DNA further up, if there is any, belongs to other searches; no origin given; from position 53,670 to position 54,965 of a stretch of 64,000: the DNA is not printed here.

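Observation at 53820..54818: Stand-alone HK97-fold (capsid/encapsulin-like) gene in a chromosomal lipid-gene neighbourhood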

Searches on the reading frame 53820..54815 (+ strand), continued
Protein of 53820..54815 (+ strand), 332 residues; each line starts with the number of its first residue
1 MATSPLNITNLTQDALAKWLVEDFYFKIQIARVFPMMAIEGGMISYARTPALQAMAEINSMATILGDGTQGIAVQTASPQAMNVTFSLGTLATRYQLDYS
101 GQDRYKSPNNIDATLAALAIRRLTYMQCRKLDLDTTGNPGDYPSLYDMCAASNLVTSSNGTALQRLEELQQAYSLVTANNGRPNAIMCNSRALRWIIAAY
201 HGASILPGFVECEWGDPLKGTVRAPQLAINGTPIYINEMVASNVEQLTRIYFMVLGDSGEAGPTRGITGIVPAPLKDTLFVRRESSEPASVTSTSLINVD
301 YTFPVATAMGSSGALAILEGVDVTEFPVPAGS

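Call 23: search_protein_families(library=phrogs, proteins=[P0099, P0104, P0124, P0127, P0128, P0137, P0148, P0164, P0166, P0171], max_evalue=0.1)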
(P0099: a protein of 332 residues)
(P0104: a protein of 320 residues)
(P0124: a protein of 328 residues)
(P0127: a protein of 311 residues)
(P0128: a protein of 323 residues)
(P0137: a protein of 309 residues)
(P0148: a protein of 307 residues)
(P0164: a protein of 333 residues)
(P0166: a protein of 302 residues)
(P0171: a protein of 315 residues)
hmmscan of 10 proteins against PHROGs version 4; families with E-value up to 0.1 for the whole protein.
P0099 (332 aa): 2 families
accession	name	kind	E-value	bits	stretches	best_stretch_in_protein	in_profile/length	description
phrog_212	-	head and packaging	1.5e-12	48.5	1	129-323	116-290/301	major head protein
phrog_31318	-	unknown function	6e-05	23.8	1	237-324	55-142/147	-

P0104 (320 aa): 2 families
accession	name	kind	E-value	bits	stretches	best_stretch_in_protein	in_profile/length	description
phrog_212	-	head and packaging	2.8e-12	47.6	1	83-320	75-295/301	major head protein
phrog_752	-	head and packaging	0.022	14.6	1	143-190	171-214/475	major head protein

P0124 (328 aa): 1 family
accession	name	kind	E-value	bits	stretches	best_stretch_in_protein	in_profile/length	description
phrog_212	-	head and packaging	3e-10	41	1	91-286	85-257/301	major head protein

P0127 (311 aa): 2 families
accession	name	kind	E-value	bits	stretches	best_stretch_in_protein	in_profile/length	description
phrog_212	-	head and packaging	1.4e-11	45.3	1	25-305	29-293/301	major head protein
phrog_31318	-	unknown function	5.4e-09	36.9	1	205-302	45-141/147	-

P0128 (323 aa): 2 families
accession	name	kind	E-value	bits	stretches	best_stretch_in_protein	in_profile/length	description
phrog_212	-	head and packaging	3e-44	152.6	1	2-322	4-296/301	major head protein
phrog_31318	-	unknown function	2.9e-08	34.5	1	159-320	2-145/147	-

P0137 (309 aa): 2 families
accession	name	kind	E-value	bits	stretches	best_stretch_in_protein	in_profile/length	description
phrog_212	-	head and packaging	7.9e-58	197.2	1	3-308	5-295/301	major head protein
phrog_31318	-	unknown function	1.5e-13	51.7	1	171-307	11-145/147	-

P0148 (307 aa): 3 families
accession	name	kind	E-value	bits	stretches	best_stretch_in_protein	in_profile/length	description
phrog_212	-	head and packaging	1.4e-19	71.6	1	81-306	82-294/301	major head protein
phrog_31318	-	unknown function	1.1e-10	42.4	1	180-305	18-144/147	-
phrog_5070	-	unknown function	0.0049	17.3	1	52-130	88-166/182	-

P0164 (333 aa): 3 families
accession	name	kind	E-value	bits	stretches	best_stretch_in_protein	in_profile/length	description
phrog_212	-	head and packaging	1.4e-31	111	1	6-327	6-292/301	major head protein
phrog_31318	-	unknown function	1.7e-11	45.1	1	206-328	17-144/147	-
phrog_24918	-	head and packaging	0.077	13.5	0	88-133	92-140/250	head morphogenesis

P0166 (302 aa): 4 families
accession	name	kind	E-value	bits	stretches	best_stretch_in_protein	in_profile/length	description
phrog_212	-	head and packaging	7.2e-54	184.2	1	4-301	5-295/301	major head protein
phrog_31318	-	unknown function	1.7e-22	80.7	1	154-301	2-146/147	-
phrog_10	-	head and packaging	0.0067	16.4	0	122-228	477-576/752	major head protein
phrog_752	-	head and packaging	0.075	12.9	0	92-161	133-202/475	major head protein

P0171 (315 aa): 2 families
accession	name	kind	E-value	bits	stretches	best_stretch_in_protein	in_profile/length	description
phrog_212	-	head and packaging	4.2e-34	119.3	1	4-314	4-299/301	major head protein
phrog_31318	-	unknown function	8.7e-09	36.3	1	161-309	5-145/147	-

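Call 28: find_related_loci(query=A1, collection=genome_contigs, flank=10000)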
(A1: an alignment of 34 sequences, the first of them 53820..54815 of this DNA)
Query A1 (332 aa) in genome_contigs; peptide patterns used: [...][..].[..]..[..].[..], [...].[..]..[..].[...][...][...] (x = any residue, [..] = any of these).
46 stretches matched a pattern; 25 encode a relative of the query (tblastn E <= 1e-3); 25 distinct loci.
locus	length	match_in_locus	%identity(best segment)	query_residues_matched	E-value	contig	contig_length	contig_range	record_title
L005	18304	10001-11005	68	1-326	8e-147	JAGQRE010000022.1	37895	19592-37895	MAG: Planctomycetota bacterium isolate HKST-UBA84 NODE_22_length_37895_cov_11.186604, whole genome shotgun sequence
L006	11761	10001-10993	67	1-326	5e-145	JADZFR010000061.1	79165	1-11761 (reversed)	MAG: Planctomycetota bacterium isolate SJ873 c_000001824370, whole genome shotgun sequence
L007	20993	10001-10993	63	1-327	1e-133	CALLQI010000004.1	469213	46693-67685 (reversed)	MAG TPA_asm: uncultured bacterium isolate SRR6227243_bin.55_CONCOCT_v1.1_MAG genome assembly, contig: ERZ795105.26, whol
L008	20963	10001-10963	59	1-324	9e-120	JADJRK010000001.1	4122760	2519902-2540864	MAG: Planctomycetota bacterium isolate Fred_18-Q3-R57-64_MAXAC.456 tig00000287-10-41217550, whole genome shotgun sequenc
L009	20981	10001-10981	48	1-323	5e-87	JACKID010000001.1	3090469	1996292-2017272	MAG: Planctomycetota bacterium isolate HK-STAS-PLAN-35 HK-STAS-PLAN-35_1, whole genome shotgun sequence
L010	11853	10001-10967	47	1-323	8e-73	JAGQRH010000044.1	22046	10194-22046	MAG: Planctomycetota bacterium isolate HKST-UBA87 NODE_44_length_22046_cov_5.017388, whole genome shotgun sequence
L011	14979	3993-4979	37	11-320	8e-58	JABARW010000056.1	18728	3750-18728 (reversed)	MAG: Planctomycetota bacterium isolate Bin_91R c_000000006414, whole genome shotgun sequence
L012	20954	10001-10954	37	3-323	1e-56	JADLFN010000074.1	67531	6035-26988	MAG: Planctomycetota bacterium isolate SJ383 c_000001467977, whole genome shotgun sequence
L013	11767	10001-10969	37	3-327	3e-56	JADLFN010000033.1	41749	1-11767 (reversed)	MAG: Planctomycetota bacterium isolate SJ383 c_000000716470, whole genome shotgun sequence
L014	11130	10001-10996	36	7-320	4e-54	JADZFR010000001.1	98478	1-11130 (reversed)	MAG: Planctomycetota bacterium isolate SJ873 c_000000011279, whole genome shotgun sequence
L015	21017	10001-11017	36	7-327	2e-53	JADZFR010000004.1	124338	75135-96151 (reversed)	MAG: Planctomycetota bacterium isolate SJ873 c_000000065423, whole genome shotgun sequence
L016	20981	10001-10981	36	5-319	3e-53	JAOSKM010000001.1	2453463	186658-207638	MAG: Planctomycetota bacterium isolate FR_29 FR-Planctomycetota-1_s1, whole genome shotgun sequence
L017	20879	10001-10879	38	17-318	1e-46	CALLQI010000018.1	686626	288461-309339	MAG TPA_asm: uncultured bacterium isolate SRR6227243_bin.55_CONCOCT_v1.1_MAG genome assembly, contig: ERZ795105.8, whole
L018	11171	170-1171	35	7-323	8e-54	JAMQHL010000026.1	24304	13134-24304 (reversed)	MAG: Planctomycetota bacterium isolate PLA1 L5_k97_124198, whole genome shotgun sequence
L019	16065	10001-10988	38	11-320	3e-49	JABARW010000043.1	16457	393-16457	MAG: Planctomycetota bacterium isolate Bin_91R c_000000007523, whole genome shotgun sequence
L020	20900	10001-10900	32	10-321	6e-36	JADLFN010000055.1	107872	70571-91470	MAG: Planctomycetota bacterium isolate SJ383 c_000001215402, whole genome shotgun sequence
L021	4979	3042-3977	31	3-322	8e-35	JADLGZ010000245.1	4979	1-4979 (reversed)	MAG: Fimbriimonadaceae bacterium isolate SJ46 c_000001860414, whole genome shotgun sequence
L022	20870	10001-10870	32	20-319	2e-34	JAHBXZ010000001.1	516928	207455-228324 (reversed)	MAG: Planctomycetota bacterium isolate ACE_PLA32 PLA32_1, whole genome shotgun sequence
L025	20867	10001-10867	32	21-318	1e-27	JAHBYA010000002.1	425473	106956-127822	MAG: Planctomycetota bacterium isolate ACE_PLA33 PLA33_2, whole genome shotgun sequence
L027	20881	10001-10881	33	17-318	1e-27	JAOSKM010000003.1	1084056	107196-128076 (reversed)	MAG: Planctomycetota bacterium isolate FR_29 FR-Planctomycetota-1_s3, whole genome shotgun sequence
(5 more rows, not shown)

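Call 32: search_protein_families(library=pfam, proteins=[L001:11344-13212:+, L001:13788-15431:+, L002:11150-13036:+, L002:13902-15908:+, L004:11531-13810:+, L005:11058-13082:+, L008:11266-14625:+, L008:15510-17477:+, L009:11428-13785:+, L009:14541-16238:+], max_evalue=0.1)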
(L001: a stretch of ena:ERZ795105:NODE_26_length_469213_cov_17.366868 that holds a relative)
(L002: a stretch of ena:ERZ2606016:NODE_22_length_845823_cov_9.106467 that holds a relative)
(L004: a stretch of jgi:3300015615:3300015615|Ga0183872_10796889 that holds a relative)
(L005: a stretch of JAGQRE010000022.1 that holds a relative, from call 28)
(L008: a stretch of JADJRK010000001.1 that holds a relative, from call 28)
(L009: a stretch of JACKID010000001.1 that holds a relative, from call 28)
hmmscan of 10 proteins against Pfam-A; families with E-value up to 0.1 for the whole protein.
L001:11344-13212:+ (623 aa): 0 families

L001:13788-15431:+ (548 aa): 0 families

L002:11150-13036:+ (629 aa): 0 families

L002:13902-15908:+ (669 aa): 0 families

L004:11531-13810:+ (760 aa): 0 families

L005:11058-13082:+ (675 aa): 0 families

L008:11266-14625:+ (1120 aa): 0 families

L008:15510-17477:+ (656 aa): 0 families

L009:11428-13785:+ (786 aa): 0 families

L009:14541-16238:+ (566 aa): 0 families

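Call 33: search_protein_families(library=phrogs, proteins=[L001:11344-13212:+, L001:13788-15431:+, L002:11150-13036:+, L002:13902-15908:+, L004:11531-13810:+, L005:11058-13082:+, L008:11266-14625:+, L008:15510-17477:+, L009:11428-13785:+, L009:14541-16238:+], max_evalue=0.1)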
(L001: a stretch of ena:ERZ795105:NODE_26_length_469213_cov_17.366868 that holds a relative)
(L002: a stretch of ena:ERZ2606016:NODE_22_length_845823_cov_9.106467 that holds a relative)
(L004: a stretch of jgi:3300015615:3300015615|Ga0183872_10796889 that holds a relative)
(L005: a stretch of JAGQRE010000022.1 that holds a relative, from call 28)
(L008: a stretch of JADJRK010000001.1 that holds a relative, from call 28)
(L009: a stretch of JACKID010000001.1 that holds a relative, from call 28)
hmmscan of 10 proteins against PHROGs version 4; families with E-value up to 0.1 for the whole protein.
L001:11344-13212:+ (623 aa): 0 families

L001:13788-15431:+ (548 aa): 4 families
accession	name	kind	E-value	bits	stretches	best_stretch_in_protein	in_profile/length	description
phrog_21510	-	unknown function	2e-07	31.1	1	286-336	344-394/555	-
phrog_1591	-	tail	0.00098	19.5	1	182-352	122-247/484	tail fiber protein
phrog_6578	-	tail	0.0062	15.3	0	305-345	348-387/1210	tail fiber protein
phrog_11393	-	tail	0.078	12.6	1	314-505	340-515/538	tail fiber protein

L002:11150-13036:+ (629 aa): 0 families

L002:13902-15908:+ (669 aa): 0 families

L004:11531-13810:+ (760 aa): 0 families

L005:11058-13082:+ (675 aa): 0 families

L008:11266-14625:+ (1120 aa): 0 families

L008:15510-17477:+ (656 aa): 10 families
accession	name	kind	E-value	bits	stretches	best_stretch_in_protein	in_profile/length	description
phrog_5481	-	tail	3.6e-14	53.2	2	304-426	540-654/1043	tail fiber protein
phrog_1591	-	tail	1.6e-13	51.9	3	483-560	172-218/484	tail fiber protein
phrog_11393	-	tail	4.8e-13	49.6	3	317-375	336-397/538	tail fiber protein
phrog_10316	-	tail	6.1e-11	41.5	3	382-425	403-445/1471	tail fiber protein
phrog_6578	-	tail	1.6e-08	33.8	2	491-528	357-393/1210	tail fiber protein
phrog_24210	-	tail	2.8e-08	34.6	1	314-353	36-73/303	tail fiber protein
phrog_37013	-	tail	2.8e-08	33.4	2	314-353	271-310/777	tail fiber protein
phrog_10305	-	tail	1.1e-05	25.3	1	387-524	602-741/1005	tail fiber protein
phrog_12321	-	tail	0.00049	19.4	1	321-422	283-378/695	tail fiber protein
phrog_2712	-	tail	0.075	12.4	0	386-443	475-515/700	tail fiber protein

L009:11428-13785:+ (786 aa): 0 families

L009:14541-16238:+ (566 aa): 0 families

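Call 35: search_dna_similar(query=window:53820-54815:+, collection=phages, mode=protein, max_evalue=0.01)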
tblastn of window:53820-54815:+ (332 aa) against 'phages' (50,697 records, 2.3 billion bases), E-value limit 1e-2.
No match.

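Call 39: search_protein_families(library=pfam, proteins=[L011:5070-6185:+, L011:6157-7776:+, L016:11037-12419:+, L016:12406-13929:+, L017:10931-12466:+, L017:12456-13838:+, L022:10985-12586:+, L022:12376-13950:+, L027:12588-14225:+, L021:4074-4964:+], max_evalue=0.1)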
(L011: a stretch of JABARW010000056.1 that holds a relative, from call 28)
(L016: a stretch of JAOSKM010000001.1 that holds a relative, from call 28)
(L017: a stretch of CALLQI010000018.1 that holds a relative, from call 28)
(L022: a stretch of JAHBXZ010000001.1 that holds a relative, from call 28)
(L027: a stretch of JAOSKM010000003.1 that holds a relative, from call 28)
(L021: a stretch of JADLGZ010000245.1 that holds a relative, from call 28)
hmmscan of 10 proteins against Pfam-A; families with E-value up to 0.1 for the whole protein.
L011:5070-6185:+ (372 aa): 0 families

L011:6157-7776:+ (540 aa): 12 families
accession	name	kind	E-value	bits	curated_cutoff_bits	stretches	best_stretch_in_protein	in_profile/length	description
PF12799.13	LRR_4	-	3.4e-23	81.6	27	2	461-498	3-38/44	Leucine Rich repeats (2 copies)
PF13516.12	LRR_6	-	2.4e-22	77.6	23.4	2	409-431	3-24/24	Leucine Rich repeat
PF23598.1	LRR_14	-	2.5e-17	63.1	40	3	206-392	70-247/353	Leucine-rich repeat region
PF25013.1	LRR_Zer-1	-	5.1e-14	53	27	0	80-141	4-63/137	Zer-1-like, Leucine-rich repeats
PF25019.1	LRR_R13L1-DRL21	-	2.8e-08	34.1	27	1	302-369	65-127/127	R13L1/DRL21 LRRs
PF13855.12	LRR_8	-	4.2e-08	33.3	27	0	84-141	1-58/61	Leucine rich repeat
PF24758.1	LRR_At5g56370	-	1.9e-07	31.5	27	1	300-394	5-96/227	FBD-associated F-box protein At5g56370, LRR repeats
PF00560.39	LRR_1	-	3.5e-06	26.5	20.6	0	207-226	1-19/23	Leucine Rich Repeat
PF23247.1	LRR_RPS2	-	5.3e-05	23.7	27.9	0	331-372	25-68/160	Plant disease resistance protein RPS2-like, leucine-rich repeats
PF23952.1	LRR_EndoS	-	8e-05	23.3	27.9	0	465-522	29-85/116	Endo-beta-N-acetylglucosaminidase EndoS LRR domain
PF19729.6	LRR_FBXL18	-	0.00033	19.7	27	1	205-284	9-93/591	F-box/LRR-repeat protein 18, LRR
PF23622.1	LRR_At1g61320_AtMIF1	-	0.00053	19.9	26.9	1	335-419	71-150/384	At1g61320/AtMIF1, LRR domain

L016:11037-12419:+ (461 aa): 1 family
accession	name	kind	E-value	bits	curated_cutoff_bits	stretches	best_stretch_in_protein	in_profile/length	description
PF04119.17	HSP9_HSP12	-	0.036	14.9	26.3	1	293-334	5-46/59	Heat shock protein 9/12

L016:12406-13929:+ (508 aa): 5 families
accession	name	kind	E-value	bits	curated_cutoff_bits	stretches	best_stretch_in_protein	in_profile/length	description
PF23598.1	LRR_14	-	1.4e-08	34.3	40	2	276-386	165-270/353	Leucine-rich repeat region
PF25013.1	LRR_Zer-1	-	2.3e-08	34.7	27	0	401-468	5-69/137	Zer-1-like, Leucine-rich repeats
PF12799.13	LRR_4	-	3.6e-07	30.7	27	0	454-487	2-32/44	Leucine Rich repeats (2 copies)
PF25019.1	LRR_R13L1-DRL21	-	9.7e-05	22.7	27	0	328-436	12-125/127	R13L1/DRL21 LRRs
PF13855.12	LRR_8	-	0.0012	19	27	1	429-487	2-58/61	Leucine rich repeat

L017:10931-12466:+ (512 aa): 0 families

L017:12456-13838:+ (461 aa): 3 families
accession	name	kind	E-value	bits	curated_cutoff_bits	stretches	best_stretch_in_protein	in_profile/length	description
PF23598.1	LRR_14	-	1.9e-06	27.3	40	1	165-419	14-250/353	Leucine-rich repeat region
PF12799.13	LRR_4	-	2.2e-06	28.2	27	0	280-321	1-40/44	Leucine Rich repeats (2 copies)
PF24758.1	LRR_At5g56370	-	0.00015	21.9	27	0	264-338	21-95/227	FBD-associated F-box protein At5g56370, LRR repeats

L022:10985-12586:+ (534 aa): 0 families

L022:12376-13950:+ (525 aa): 6 families
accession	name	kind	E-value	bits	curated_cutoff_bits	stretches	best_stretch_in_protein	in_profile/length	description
PF23598.1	LRR_14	-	2.3e-16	59.9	40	2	314-478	92-251/353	Leucine-rich repeat region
PF25019.1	LRR_R13L1-DRL21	-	6.2e-07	29.8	27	1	362-452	37-105/127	R13L1/DRL21 LRRs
PF12799.13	LRR_4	-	0.00014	22.4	27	0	243-277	1-33/44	Leucine Rich repeats (2 copies)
PF25013.1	LRR_Zer-1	-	0.0005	20.7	27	0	286-355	2-72/137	Zer-1-like, Leucine-rich repeats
PF24758.1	LRR_At5g56370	-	0.0034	17.5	27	0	241-325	59-139/227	FBD-associated F-box protein At5g56370, LRR repeats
PF23952.1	LRR_EndoS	-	0.041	14.5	27.9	0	430-477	34-82/116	Endo-beta-N-acetylglucosaminidase EndoS LRR domain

L027:12588-14225:+ (546 aa): 2 families
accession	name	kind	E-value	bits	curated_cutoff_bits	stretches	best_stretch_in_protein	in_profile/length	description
PF23598.1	LRR_14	-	1.6e-10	40.7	40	2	227-444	38-249/353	Leucine-rich repeat region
PF25019.1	LRR_R13L1-DRL21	-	0.0001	22.7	27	0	377-444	62-127/127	R13L1/DRL21 LRRs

L021:4074-4964:+ (297 aa): 0 families

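Call 48: find_related_loci(query=A1, collection=viral_contigs, flank=10000)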
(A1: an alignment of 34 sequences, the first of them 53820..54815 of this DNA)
Query A1 (332 aa) in viral_contigs; peptide patterns used: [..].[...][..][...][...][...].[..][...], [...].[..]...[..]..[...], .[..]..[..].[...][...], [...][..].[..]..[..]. (x = any residue, [..] = any of these).
63 stretches matched a pattern, but none encodes a relative of the query by tblastn (E <= 1e-3).

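Call 49: find_related_loci(query=A1, collection=metagenome_contigs, flank=8000)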
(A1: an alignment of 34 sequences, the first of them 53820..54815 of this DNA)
Query A1 (332 aa) in metagenome_contigs; peptide patterns used: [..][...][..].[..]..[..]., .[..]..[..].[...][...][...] (x = any residue, [..] = any of these).
204 stretches matched a pattern; 15 encode a relative of the query (tblastn E <= 1e-3); 15 distinct loci.
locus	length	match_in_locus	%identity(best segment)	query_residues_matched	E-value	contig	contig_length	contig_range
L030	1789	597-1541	52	1-321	6e-97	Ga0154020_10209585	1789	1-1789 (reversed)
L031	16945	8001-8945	53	1-321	2e-99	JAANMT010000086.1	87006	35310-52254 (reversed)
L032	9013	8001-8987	37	11-320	5e-59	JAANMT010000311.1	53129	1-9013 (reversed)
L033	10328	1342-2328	37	11-320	2e-58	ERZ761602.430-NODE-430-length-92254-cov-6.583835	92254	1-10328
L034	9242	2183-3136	38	3-323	2e-58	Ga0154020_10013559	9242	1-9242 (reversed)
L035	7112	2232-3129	40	10-319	8e-61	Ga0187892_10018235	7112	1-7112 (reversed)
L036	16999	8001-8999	34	7-328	5e-48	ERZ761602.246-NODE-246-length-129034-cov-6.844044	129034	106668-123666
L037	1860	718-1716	35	7-328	2e-48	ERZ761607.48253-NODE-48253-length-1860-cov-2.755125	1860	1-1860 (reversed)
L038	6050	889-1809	37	11-319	2e-46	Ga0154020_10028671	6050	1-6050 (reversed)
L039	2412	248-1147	33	10-321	9e-40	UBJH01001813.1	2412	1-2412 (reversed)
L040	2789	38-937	33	10-321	6e-39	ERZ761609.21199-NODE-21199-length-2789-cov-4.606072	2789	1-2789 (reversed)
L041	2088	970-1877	39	10-319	6e-60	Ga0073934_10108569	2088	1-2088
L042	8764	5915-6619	37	85-321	4e-37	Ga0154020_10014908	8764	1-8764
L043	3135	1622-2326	35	85-321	5e-35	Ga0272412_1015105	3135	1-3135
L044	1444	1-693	35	89-321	4e-35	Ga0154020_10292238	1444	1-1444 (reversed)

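Call 54: find_encoding_contigs(protein=P0001, flank=10000, max_places=2)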
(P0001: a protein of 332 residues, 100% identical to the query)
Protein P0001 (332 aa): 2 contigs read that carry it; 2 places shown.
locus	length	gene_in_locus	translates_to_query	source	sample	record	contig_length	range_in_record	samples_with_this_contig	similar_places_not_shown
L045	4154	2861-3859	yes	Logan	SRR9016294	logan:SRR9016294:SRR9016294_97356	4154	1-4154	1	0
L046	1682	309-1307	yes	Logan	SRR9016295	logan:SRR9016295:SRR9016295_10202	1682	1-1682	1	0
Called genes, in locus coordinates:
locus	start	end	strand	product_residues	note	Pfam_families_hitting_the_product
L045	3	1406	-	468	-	?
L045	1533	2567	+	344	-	PF01073:3Beta_HSD, PF01370:Epimerase, PF05368:NmrA, PF13460:NAD_binding_10, PF16363:GDP_Man_Dehyd, PF07993:NAD_binding_4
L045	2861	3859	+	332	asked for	-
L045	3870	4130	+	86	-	-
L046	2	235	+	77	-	?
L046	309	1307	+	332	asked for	-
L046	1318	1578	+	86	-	-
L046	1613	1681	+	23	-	?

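Call 55: find_encoding_contigs(protein=P0002, flank=10000, max_places=3)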
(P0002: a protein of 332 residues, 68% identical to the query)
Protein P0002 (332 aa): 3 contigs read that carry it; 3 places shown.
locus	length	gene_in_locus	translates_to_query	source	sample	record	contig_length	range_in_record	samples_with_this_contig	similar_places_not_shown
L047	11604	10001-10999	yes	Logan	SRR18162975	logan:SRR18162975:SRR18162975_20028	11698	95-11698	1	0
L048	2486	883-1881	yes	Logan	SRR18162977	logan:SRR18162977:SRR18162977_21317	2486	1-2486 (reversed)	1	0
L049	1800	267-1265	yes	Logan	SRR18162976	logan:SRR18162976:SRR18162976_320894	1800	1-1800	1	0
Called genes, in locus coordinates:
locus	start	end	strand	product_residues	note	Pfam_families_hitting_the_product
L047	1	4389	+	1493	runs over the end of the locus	?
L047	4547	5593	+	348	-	-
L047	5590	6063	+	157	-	PF07963:N_methyl (weak)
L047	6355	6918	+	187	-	PF16117:DUF4833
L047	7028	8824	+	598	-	PF07583:PSCyt2, PF07587:PSD1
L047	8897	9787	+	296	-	PF04055:Radical_SAM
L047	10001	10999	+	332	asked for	-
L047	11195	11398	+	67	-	-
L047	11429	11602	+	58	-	?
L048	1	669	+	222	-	?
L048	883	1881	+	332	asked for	-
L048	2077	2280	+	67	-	-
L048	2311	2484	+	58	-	?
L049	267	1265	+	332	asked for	-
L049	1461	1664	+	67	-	-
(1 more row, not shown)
